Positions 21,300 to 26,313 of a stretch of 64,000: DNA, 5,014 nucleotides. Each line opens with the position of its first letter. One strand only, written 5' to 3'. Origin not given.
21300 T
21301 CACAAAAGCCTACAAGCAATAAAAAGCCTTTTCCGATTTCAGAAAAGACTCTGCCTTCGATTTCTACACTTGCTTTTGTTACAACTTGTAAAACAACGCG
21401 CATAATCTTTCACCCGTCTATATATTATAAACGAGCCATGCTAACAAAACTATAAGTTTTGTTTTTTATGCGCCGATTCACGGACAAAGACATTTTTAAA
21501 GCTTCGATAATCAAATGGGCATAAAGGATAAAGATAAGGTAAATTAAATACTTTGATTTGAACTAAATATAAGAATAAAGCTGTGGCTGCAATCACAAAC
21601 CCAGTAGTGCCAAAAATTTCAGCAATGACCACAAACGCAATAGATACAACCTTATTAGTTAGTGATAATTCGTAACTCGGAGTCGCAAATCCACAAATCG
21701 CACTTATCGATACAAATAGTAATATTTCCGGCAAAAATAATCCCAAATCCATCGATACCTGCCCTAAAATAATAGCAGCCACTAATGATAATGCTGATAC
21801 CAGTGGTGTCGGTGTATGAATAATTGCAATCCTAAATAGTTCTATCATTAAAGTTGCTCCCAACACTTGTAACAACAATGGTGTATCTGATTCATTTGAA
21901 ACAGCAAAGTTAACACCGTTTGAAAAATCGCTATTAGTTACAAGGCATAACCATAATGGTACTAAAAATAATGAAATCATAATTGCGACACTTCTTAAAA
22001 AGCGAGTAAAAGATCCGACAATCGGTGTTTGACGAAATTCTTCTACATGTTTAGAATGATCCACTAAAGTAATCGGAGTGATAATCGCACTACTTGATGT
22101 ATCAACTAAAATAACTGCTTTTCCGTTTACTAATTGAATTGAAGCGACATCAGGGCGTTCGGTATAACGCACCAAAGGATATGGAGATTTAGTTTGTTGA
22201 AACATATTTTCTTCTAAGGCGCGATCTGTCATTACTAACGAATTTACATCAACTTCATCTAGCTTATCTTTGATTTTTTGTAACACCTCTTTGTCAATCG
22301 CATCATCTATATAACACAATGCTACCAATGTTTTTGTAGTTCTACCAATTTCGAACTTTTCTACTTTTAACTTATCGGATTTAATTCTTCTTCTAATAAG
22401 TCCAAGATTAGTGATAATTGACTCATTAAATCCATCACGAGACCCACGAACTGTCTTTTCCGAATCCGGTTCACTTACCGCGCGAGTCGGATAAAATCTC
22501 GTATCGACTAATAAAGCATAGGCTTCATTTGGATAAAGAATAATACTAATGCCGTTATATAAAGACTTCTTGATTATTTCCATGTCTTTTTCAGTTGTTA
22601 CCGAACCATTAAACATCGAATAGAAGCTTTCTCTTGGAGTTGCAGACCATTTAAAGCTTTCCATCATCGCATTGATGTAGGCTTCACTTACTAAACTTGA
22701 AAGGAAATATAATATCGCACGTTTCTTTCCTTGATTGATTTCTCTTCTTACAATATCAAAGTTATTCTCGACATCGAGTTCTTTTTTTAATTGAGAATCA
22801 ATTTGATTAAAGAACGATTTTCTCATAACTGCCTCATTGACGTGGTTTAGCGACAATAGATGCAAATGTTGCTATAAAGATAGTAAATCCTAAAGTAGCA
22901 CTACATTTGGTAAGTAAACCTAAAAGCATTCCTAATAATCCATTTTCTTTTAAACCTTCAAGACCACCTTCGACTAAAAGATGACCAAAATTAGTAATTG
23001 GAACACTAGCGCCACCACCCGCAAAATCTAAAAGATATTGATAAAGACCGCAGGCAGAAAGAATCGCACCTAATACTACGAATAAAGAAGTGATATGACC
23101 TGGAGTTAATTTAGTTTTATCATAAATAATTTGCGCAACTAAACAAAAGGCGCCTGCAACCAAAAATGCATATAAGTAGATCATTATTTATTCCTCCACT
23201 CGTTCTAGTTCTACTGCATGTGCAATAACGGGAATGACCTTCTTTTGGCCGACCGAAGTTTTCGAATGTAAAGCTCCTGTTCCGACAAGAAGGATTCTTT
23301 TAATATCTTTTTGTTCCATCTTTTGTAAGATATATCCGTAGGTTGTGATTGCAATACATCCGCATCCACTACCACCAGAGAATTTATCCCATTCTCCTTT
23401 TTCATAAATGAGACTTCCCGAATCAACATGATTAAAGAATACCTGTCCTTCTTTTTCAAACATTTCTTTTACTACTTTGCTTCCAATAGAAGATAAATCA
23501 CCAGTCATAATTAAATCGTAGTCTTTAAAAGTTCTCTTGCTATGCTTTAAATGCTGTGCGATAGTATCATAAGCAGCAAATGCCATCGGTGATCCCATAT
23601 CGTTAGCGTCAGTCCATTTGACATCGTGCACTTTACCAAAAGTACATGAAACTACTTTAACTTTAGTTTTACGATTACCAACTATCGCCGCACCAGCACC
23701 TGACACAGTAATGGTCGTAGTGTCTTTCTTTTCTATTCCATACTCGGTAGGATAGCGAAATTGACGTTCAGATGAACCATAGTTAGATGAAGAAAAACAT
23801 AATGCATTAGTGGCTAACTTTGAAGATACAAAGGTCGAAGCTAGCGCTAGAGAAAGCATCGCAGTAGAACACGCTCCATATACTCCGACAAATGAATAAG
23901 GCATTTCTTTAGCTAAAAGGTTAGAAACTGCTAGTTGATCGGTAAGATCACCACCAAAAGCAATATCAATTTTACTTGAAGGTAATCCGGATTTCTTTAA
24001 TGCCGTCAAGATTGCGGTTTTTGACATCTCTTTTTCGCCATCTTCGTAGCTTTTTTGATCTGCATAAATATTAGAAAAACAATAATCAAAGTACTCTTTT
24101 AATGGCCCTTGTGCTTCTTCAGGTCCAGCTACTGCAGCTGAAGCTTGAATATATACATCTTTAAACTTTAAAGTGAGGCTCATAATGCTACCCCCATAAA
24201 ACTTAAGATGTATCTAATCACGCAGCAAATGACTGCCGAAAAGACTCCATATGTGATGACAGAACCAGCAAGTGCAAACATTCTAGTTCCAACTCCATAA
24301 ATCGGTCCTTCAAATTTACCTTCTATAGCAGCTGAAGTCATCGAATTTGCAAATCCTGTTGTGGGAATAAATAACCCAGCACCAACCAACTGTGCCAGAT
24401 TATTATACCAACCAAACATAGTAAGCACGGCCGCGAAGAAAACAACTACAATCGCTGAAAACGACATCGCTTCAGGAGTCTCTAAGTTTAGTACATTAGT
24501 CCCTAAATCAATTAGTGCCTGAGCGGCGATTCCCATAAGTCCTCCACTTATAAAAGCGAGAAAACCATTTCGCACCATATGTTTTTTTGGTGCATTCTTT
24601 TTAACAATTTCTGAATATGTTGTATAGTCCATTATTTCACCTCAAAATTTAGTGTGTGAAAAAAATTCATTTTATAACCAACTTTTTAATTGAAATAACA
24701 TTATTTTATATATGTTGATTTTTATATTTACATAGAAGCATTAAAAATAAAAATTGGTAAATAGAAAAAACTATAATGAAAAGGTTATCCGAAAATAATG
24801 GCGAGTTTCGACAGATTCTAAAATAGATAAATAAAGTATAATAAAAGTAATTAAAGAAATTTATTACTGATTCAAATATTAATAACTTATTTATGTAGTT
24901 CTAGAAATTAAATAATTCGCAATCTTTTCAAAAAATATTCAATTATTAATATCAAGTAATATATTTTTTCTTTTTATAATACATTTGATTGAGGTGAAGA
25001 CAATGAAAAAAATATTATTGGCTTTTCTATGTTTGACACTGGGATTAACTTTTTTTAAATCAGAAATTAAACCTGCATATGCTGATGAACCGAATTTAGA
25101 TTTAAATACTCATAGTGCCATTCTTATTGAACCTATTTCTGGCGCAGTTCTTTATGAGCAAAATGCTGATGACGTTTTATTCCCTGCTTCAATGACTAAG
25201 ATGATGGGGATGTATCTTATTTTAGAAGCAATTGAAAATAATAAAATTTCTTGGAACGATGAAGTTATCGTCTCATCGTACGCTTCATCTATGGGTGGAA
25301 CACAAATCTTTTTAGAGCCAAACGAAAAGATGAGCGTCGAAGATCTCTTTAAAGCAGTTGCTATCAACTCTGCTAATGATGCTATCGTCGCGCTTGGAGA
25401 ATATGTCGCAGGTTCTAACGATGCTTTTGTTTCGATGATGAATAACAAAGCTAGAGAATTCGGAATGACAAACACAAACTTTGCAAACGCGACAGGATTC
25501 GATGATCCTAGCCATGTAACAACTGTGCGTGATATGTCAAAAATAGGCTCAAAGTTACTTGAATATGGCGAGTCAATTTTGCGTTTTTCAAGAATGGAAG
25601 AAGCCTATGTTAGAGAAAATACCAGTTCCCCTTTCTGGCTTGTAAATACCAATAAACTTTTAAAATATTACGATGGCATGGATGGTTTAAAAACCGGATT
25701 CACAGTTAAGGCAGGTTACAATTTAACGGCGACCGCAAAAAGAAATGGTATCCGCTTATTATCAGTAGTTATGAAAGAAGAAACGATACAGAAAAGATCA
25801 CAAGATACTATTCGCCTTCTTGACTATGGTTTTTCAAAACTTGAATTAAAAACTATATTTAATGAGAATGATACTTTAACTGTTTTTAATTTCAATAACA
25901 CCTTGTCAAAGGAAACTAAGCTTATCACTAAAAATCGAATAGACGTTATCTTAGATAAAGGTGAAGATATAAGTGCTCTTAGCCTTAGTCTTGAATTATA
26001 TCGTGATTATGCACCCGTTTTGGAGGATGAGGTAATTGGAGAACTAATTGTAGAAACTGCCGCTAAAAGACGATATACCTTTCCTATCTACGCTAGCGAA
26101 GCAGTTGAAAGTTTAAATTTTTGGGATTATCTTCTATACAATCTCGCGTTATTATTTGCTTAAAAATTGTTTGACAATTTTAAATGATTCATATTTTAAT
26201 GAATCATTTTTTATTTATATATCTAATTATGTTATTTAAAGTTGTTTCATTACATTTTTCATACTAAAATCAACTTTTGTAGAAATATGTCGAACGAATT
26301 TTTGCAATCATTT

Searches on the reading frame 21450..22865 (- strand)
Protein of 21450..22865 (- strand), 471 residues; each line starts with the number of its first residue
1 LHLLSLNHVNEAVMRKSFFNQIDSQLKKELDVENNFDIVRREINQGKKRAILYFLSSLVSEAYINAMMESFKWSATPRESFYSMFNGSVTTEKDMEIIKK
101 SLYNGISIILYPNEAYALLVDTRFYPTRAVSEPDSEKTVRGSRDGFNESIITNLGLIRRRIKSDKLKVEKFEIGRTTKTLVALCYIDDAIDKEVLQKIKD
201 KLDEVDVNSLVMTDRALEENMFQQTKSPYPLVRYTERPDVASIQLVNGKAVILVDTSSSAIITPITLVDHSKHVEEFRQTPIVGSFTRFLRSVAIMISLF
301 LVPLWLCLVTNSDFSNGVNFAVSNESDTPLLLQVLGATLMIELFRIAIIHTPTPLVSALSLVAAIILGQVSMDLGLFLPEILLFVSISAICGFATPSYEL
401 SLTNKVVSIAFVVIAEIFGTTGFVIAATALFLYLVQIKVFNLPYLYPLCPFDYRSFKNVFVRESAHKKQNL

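Call 57: search_protein_families(library=pfam, proteins=[window:21450-22865:-], max_evalue=0.00001)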
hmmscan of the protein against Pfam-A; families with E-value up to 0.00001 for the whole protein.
window:21450-22865:- (471 aa): 1 family
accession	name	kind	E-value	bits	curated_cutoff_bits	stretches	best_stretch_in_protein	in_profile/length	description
PF03323.18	GerA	-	6.4e-123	411.1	27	1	27-468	4-460/466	Bacillus/Clostridium GerA spore germination protein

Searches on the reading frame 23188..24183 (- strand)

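Call 68: search_protein_families(library=pfam, proteins=[window:23188-24183:-], max_evalue=0.0001)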
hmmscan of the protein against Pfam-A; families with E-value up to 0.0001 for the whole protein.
window:23188-24183:- (331 aa): 1 family
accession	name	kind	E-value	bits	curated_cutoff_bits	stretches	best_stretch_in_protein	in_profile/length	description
PF07451.17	SpoVAD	-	3.4e-114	381.5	22.1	1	6-327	6-329/329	Stage V sporulation protein AD (SpoVAD)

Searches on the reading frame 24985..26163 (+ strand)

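Call 57: search_protein_families(library=pfam, proteins=[window:24985-26163:+], max_evalue=0.00001)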
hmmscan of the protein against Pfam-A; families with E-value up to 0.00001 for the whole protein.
window:24985-26163:+ (392 aa): 2 families
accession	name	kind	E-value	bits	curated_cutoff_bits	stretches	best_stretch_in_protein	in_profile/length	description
PF00768.25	Peptidase_S11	-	5.9e-74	249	27.6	1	36-266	8-238/239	D-alanyl-D-alanine carboxypeptidase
PF13354.11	Beta-lactamase2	-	1.7e-11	44.4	22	1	57-192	13-147/214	Beta-lactamase enzyme family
